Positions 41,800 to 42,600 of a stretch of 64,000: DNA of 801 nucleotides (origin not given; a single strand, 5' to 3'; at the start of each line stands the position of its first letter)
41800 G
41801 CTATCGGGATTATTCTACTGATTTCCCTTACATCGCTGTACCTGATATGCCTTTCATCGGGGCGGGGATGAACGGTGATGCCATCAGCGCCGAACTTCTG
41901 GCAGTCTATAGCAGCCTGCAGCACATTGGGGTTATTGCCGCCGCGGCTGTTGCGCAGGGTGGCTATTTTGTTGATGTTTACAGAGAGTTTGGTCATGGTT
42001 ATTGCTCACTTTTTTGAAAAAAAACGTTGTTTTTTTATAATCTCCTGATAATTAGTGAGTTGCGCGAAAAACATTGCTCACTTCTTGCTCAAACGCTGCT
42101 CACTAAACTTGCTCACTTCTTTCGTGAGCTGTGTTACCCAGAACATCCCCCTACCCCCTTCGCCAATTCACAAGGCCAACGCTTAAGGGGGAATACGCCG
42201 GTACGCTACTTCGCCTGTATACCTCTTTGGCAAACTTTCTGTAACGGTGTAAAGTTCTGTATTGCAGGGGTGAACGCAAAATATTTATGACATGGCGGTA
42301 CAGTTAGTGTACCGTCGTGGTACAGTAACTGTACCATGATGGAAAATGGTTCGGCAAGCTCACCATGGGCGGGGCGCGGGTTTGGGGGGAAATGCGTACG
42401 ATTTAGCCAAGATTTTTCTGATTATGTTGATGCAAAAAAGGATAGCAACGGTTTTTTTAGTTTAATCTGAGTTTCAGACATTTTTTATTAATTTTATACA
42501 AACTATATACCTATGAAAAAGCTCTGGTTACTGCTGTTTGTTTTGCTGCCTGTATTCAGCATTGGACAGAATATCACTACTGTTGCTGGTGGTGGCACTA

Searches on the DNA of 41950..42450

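Call 88: search_rna_families(source=window, start=41950, end=42450, threshold=evalue, max_evalue=1)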
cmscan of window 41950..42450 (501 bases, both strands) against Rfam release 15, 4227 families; matches with E-value up to 1: 1.
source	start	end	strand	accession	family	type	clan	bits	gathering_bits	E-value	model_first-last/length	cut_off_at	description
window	42288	42344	+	RF00253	mir-101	Gene; miRNA;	-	15.9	60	0.99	1-75/75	no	mir-101 microRNA precursor family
